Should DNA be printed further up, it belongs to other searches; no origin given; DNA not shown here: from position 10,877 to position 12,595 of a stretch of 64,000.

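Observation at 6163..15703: Corrinoid methyltransferase locus with two non-Pyl MttB paralogues interleaved with an S9 peptidase, an M20 aminoacylase and a secreted hydrolase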

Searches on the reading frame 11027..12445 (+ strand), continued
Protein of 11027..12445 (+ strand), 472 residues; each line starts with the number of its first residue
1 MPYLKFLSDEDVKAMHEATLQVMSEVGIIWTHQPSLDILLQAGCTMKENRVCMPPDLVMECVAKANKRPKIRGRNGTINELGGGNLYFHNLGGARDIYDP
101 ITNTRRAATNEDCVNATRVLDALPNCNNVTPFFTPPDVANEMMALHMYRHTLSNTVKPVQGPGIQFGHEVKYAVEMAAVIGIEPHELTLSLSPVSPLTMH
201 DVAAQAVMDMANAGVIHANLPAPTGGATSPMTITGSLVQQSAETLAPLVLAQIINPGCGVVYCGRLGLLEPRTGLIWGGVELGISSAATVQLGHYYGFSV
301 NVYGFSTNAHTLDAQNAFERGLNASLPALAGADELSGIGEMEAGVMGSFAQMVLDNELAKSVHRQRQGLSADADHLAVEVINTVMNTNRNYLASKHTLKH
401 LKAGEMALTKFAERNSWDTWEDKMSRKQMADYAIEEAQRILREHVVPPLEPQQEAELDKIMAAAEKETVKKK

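Call 58: search_protein_representatives(protein=window:11027-12445:+)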
Query: 472 residues. Proteins with E-value up to 0.001 (for the whole library): 4565; up to 1e-10: 2459; up to 1e-30: 727. The best 150 are listed.
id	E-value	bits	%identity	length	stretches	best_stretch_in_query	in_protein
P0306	7.9e-174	595.5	58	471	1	4-470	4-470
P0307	8.0e-115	401.0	44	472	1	3-466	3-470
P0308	2.7e-105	369.6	39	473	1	4-467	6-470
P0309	1.6e-104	367.0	50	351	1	4-342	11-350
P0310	3.3e-104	366.0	80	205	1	268-472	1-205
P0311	1.8e-101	356.9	42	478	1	4-466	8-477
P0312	3.9e-101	355.9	43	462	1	12-467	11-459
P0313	4.2e-96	339.3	41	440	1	34-462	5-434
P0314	5.4e-92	325.7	73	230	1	153-366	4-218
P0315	1.4e-88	314.5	40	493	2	1-367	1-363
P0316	3.0e-83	296.9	38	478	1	4-465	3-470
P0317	3.7e-83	296.6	49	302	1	170-469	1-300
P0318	1.9e-76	274.5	34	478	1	13-459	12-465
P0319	6.7e-76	272.7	35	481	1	4-469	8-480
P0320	8.5e-76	272.3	35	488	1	3-464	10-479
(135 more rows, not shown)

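Call 60: find_related_loci(query=A1, collection=metagenome_contigs, flank=8000)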
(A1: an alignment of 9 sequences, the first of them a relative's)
Query A1 (472 aa) in metagenome_contigs; peptide patterns used: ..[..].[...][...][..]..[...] (x = any residue, [..] = any of these).
599 stretches matched a pattern (row limit reached: there are more); 413 encode a relative of the query (tblastn E <= 1e-3); the best 80 are kept; 80 distinct loci.
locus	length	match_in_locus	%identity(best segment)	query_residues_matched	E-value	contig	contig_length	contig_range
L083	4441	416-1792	65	3-465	0e+0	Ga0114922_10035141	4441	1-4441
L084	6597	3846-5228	65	1-465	0e+0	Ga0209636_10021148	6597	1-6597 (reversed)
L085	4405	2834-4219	64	1-466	0e+0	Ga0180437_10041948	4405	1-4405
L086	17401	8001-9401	61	1-471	0e+0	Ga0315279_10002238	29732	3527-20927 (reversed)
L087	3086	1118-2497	60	1-465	0e+0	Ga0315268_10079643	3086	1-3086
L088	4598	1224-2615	59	1-468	0e+0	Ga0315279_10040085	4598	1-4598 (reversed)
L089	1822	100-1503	58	1-472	0e+0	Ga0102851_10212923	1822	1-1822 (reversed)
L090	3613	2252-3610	59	1-457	0e+0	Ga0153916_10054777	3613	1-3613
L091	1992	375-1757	59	1-465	0e+0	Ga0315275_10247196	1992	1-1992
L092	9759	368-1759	56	1-468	4e-160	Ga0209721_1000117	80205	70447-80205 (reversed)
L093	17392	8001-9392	55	1-468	4e-160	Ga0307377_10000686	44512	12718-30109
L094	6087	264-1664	56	1-471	1e-160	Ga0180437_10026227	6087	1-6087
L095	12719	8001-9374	56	4-465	3e-158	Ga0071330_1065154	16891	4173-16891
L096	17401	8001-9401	55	1-471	2e-157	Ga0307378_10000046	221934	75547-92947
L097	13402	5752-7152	54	1-471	7e-157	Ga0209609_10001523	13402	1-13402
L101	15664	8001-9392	55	3-470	8e-156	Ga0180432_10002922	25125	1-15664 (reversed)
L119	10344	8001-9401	54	1-471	2e-151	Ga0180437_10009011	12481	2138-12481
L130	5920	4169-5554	53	3-468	2e-150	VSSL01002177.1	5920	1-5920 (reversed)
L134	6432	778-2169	51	1-468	5e-148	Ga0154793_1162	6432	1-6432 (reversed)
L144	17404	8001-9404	52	1-471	7e-145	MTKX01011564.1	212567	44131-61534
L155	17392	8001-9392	49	1-468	2e-143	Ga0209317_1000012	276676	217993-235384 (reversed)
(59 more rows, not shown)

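Call 63: search_protein_families(library=pfam, proteins=[L134:2859-4724:+, L093:11776-12900:+, L093:12870-14879:+, L093:4043-5263:+, L144:984-2990:-, L119:4989-6656:-, L084:1790-3805:+, L086:5559-7499:+, L101:6796-7965:+, L130:528-2243:+], max_evalue=0.00001)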
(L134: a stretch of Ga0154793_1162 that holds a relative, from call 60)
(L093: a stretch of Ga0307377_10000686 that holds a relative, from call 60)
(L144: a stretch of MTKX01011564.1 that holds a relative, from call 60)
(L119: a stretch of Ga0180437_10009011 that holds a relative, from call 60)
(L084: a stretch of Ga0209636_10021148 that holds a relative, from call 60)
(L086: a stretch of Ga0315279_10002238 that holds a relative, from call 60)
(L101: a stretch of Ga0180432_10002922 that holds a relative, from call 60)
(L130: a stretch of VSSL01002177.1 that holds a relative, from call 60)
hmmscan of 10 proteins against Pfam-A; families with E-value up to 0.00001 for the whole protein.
L134:2859-4724:+ (621 aa): 1 family
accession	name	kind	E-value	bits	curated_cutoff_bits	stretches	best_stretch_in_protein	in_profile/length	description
PF00496.27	SBP_bac_5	-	1.4e-77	261.7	32.4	1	171-529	12-360/368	Bacterial extracellular solute-binding proteins, family 5 Middle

L093:11776-12900:+ (374 aa): 2 families
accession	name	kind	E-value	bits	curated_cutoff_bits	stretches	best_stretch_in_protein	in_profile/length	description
PF00528.27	BPD_transp_1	-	9.1e-38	130.3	26.4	1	167-372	2-183/184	Binding-protein-dependent transport system inner membrane component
PF19300.4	BPD_transp_1_N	-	1.9e-13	51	23.8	1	31-154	1-113/114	Binding-prot-dependent transport system membrane comp, N-term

L093:12870-14879:+ (669 aa): 2 families
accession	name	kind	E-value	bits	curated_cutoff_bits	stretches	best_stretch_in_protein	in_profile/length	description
PF00005.33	ABC_tran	-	1.6e-27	97.2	25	1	360-519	2-137/137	ABC transporter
PF08352.17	oligo_HPY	-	1.1e-18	67.8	27.1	1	570-635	1-65/65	Oligopeptide/dipeptide transporter, C-terminal region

L093:4043-5263:+ (406 aa): 1 family
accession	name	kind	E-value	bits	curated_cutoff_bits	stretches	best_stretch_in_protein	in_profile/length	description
PF03417.21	AAT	-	1.5e-25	90.7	23.2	1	172-392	5-219/225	Acyl-coenzyme A:6-aminopenicillanic acid acyl-transferase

L144:984-2990:- (668 aa): 0 families

L119:4989-6656:- (555 aa): 2 families
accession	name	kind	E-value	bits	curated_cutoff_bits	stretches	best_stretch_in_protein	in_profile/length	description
PF07969.17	Amidohydro_3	-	6e-30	105.6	29.7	1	45-535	1-470/472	Amidohydrolase family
PF01979.26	Amidohydro_1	-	8.7e-13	48.7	25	1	53-499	1-321/345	Amidohydrolase family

L084:1790-3805:+ (671 aa): 4 families
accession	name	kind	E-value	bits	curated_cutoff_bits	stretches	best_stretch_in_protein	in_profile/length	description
PF00326.27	Peptidase_S9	-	3.3e-47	161.2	22.6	1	459-669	2-211/213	Prolyl oligopeptidase family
PF07676.18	PD40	-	4e-30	103.5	20.9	2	67-93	11-38/38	WD40-like Beta Propeller Repeat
PF00930.27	DPPIV_N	-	3.6e-17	62.6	22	0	23-117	1-93/354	Dipeptidyl peptidase IV (DPP IV) N-terminal region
PF05448.18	AXE1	-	1.8e-06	27.4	21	0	415-547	58-202/321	Acetyl xylan esterase (AXE1)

L086:5559-7499:+ (646 aa): 0 families

L101:6796-7965:+ (389 aa): 2 families
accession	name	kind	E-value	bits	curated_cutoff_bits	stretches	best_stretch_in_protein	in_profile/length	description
PF16653.10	Sacchrp_dh_C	-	1.1e-33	117.9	31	1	137-379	4-264/265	Saccharopine dehydrogenase C-terminal domain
PF03435.24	Sacchrp_dh_NADP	-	5e-15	56.4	25.1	1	7-130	3-129/129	Saccharopine dehydrogenase NADP binding domain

L130:528-2243:+ (571 aa): 1 family
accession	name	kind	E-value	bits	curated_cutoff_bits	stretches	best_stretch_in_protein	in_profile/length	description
PF06253.16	MTTB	-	4.4e-89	299.2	25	1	88-552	27-494/500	Trimethylamine methyltransferase (MTTB)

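Call 65: list_cluster_members(proteins=[P0306, P0307, P0308, P0311, P0312, P0313, P0315, P0316])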
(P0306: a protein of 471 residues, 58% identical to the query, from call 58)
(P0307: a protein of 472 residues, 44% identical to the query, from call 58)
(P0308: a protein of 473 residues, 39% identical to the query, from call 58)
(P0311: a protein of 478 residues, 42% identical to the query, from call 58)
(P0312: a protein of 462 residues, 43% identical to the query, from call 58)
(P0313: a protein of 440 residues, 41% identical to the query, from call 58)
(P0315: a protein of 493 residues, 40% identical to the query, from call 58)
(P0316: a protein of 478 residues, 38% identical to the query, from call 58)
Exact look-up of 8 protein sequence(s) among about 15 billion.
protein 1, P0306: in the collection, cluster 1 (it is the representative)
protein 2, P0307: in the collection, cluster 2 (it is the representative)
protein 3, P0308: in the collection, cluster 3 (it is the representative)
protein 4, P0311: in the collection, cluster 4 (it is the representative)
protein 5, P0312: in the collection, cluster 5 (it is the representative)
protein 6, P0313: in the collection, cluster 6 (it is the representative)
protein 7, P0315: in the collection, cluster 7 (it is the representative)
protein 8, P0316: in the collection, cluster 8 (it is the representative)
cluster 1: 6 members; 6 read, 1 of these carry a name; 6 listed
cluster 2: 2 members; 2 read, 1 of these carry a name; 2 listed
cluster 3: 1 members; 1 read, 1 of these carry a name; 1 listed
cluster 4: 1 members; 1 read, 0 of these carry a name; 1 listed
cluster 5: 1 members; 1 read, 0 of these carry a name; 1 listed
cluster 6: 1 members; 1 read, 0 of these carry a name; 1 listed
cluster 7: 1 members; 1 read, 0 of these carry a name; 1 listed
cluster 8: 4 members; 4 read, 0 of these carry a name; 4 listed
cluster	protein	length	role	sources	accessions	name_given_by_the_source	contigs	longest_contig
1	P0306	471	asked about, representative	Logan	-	-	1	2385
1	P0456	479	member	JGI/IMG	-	trimethylamine--corrinoid protein Co-methyltransferase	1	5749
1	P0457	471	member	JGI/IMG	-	-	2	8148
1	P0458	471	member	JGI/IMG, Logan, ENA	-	-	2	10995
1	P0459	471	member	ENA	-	-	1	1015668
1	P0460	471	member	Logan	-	-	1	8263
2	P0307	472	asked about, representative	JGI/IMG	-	trimethylamine--corrinoid protein Co-methyltransferase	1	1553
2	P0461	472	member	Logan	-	-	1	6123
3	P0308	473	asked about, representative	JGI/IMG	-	trimethylamine--corrinoid protein Co-methyltransferase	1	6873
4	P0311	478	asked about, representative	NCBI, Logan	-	-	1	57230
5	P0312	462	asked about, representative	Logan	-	-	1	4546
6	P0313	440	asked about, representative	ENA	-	-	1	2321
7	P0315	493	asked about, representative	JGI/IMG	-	-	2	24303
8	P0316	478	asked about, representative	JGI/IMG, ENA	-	-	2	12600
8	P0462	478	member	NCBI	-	-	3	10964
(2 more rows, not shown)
